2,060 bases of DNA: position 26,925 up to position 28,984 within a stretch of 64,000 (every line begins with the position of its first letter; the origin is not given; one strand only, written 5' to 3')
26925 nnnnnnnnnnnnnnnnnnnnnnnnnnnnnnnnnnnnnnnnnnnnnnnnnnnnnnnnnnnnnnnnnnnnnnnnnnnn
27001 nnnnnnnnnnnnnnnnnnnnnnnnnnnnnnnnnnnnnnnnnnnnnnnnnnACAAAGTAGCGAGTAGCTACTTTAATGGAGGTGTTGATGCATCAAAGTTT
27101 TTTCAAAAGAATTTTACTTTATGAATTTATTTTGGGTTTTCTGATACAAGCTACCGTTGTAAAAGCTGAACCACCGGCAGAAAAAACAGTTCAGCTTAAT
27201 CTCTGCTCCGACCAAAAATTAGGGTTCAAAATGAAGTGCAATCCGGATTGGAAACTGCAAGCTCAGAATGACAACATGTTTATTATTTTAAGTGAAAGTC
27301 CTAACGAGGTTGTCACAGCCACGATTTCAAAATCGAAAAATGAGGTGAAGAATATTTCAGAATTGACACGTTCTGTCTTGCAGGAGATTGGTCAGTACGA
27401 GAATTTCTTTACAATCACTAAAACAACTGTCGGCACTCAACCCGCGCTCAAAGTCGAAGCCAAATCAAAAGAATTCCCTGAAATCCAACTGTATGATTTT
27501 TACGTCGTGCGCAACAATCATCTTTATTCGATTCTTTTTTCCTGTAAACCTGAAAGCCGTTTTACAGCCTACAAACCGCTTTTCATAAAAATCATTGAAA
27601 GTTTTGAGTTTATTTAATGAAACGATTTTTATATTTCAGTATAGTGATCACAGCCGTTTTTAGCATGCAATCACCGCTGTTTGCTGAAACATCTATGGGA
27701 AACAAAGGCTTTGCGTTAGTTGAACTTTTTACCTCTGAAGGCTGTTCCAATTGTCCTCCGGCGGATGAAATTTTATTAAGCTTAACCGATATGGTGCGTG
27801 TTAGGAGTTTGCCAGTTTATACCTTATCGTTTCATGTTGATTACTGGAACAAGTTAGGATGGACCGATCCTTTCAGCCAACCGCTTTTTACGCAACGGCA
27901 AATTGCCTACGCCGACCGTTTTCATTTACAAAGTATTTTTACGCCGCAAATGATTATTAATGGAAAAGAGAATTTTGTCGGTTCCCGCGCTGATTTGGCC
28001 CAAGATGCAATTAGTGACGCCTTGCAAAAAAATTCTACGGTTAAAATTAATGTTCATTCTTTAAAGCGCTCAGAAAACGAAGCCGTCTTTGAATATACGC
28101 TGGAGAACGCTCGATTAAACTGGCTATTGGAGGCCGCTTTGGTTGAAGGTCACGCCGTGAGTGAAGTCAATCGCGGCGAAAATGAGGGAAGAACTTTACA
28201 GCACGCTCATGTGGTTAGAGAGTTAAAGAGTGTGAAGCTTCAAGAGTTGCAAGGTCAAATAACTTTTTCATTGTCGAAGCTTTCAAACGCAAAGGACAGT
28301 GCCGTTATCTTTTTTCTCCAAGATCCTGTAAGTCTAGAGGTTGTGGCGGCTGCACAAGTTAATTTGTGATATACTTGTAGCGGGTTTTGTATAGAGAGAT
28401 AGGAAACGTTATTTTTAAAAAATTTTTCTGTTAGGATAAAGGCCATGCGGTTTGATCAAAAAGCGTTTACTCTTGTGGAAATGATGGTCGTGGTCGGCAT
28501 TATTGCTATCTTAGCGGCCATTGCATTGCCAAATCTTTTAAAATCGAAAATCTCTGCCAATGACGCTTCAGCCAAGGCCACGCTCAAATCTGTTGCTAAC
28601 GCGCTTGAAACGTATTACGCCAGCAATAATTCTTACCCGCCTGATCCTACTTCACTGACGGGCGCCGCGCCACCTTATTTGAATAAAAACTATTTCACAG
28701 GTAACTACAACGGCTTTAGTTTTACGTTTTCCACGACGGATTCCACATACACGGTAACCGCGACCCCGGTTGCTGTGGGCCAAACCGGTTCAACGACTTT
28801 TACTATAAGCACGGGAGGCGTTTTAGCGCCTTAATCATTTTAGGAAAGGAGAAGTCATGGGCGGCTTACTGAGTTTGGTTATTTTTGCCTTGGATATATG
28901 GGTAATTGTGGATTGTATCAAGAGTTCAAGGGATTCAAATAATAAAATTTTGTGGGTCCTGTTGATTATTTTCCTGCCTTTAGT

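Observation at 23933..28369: Paired TIR-like (PF10137/COG4271-type) proteins flanking a YcxB-like membrane protein in a translationally coupled operon with secreted and DUF1223 proteins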

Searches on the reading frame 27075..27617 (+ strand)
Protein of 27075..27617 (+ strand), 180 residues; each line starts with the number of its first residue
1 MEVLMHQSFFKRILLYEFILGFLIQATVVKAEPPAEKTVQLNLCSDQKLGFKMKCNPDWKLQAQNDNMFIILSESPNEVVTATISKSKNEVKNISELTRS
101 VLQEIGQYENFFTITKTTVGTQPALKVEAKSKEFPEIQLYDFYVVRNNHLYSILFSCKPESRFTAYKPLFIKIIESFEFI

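Call 3: search_protein_families(library=pfam, proteins=[window:27075-27617:+], max_evalue=0.1)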
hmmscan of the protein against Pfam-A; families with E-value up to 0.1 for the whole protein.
window:27075-27617:+ (180 aa): 1 family
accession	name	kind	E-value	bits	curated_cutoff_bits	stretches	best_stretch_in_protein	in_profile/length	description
PF01789.22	PsbP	-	0.0075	16.8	23.5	1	110-179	85-155/155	PsbP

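Call 4: search_protein_families(library=padloc, proteins=[window:27075-27617:+], max_evalue=0.1)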
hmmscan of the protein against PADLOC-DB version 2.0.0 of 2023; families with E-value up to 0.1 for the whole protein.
window:27075-27617:+ (180 aa): 0 families

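Call 5: search_protein_families(library=ncbifam, proteins=[window:27075-27617:+], max_evalue=0.1)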
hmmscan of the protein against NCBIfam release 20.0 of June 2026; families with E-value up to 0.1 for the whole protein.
window:27075-27617:+ (180 aa): 1 family
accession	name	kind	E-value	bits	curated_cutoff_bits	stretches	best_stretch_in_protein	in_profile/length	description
NF041093.1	CheC_Thtogales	equivalog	0.038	13.9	250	1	64-107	72-115/201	CheY-P phosphatase CheC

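Call 98: search_solved_structures(query=A6, max_evalue=1)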
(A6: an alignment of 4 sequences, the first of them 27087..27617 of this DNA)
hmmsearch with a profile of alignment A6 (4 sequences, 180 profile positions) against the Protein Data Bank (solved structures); distinct sequences matched with E-value up to 1: 1.
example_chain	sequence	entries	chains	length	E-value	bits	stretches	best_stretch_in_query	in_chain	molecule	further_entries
4ku4_A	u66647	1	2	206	0.4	13.5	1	143-173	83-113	Ras-3 from Cryphonectria parasitica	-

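Call 99: search_protein_families(library=pfam, alignment_id=A6, max_evalue=0.1)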
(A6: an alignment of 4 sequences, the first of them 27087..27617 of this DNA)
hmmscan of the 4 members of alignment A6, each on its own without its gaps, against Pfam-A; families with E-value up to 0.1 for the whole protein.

A. member 1, window:27087-27617:+ (176 aa): 1 family
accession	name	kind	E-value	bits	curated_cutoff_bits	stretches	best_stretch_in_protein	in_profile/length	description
PF01789.22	PsbP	-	0.0068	16.9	23.5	1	106-175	85-155/155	PsbP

B. families by the number of members that match (of 4 scanned): 5 families
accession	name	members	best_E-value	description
PF01789.22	PsbP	2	0.003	PsbP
PF18933.6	PsbP_2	1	0.00022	PsbP-like protein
PF04763.17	DUF562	1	0.037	Protein of unknown function (DUF562)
PF00670.27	AdoHcyase_NAD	1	0.049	S-adenosyl-L-homocysteine hydrolase, NAD binding domain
PF17420.7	GP17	1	0.065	Superinfection exclusion gene product 17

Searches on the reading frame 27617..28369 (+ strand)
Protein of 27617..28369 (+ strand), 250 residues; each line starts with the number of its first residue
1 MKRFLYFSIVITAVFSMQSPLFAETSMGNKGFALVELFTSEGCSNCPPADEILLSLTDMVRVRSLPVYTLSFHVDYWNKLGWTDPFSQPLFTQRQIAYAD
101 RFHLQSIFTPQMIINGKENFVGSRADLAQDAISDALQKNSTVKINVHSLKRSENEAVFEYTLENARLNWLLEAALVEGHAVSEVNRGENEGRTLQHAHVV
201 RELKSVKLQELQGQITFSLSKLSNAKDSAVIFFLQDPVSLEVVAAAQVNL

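Call 3: search_protein_families(library=pfam, proteins=[window:27617-28369:+], max_evalue=0.1)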
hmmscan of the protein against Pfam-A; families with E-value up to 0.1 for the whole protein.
window:27617-28369:+ (250 aa): 2 families
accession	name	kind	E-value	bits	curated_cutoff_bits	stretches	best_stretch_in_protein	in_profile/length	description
PF06764.17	DUF1223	-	5.1e-56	190.4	30.7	1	34-235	1-202/202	Protein of unknown function (DUF1223)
PF11551.14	Omp28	-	0.00036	20.8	34.9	1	97-204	3-111/171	Outer membrane protein Omp28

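Call 4: search_protein_families(library=padloc, proteins=[window:27617-28369:+], max_evalue=0.1)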
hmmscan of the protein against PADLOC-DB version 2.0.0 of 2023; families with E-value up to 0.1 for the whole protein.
window:27617-28369:+ (250 aa): 0 families

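Call 5: search_protein_families(library=ncbifam, proteins=[window:27617-28369:+], max_evalue=0.1)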
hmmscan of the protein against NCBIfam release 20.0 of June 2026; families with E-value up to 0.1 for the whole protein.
window:27617-28369:+ (250 aa): 2 families
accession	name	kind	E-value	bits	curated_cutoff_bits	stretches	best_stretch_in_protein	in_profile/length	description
NF033782.1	lipoprot_Omp28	subfamily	7.2e-08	32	150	1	32-202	39-205/264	Omp28 family outer membrane lipoprotein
TIGR00411.1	redox_disulf_1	equivalog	0.0049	16.9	92.75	0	35-53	3-21/82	MJ0307 family thioredoxin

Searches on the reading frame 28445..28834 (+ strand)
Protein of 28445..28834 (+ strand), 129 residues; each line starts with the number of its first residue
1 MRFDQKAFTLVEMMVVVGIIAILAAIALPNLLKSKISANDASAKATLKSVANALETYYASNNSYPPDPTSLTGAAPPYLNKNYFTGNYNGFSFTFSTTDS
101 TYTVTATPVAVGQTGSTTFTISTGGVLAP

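Call 3: search_protein_families(library=pfam, proteins=[window:28445-28834:+], max_evalue=0.1)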
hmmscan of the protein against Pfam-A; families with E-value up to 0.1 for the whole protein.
window:28445-28834:+ (129 aa): 3 families
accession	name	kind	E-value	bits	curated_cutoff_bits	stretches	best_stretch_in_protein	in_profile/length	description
PF16732.10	ComP_DUS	-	5.5e-10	40.4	27.3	1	38-111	10-77/87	Type IV minor pilin ComP, DNA uptake sequence receptor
PF07963.17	N_methyl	-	5.3e-09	35.7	21.2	1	4-28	3-27/27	Prokaryotic N-terminal methylation motif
PF08334.16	T2SSG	-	0.0014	19.1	21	1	31-88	2-60/108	Type II secretion system (T2SS), protein G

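Call 108: search_protein_families(library=padloc, proteins=[window:28445-28834:+], max_evalue=0.00001)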
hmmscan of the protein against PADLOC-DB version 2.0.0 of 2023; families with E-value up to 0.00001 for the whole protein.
window:28445-28834:+ (129 aa): 0 families
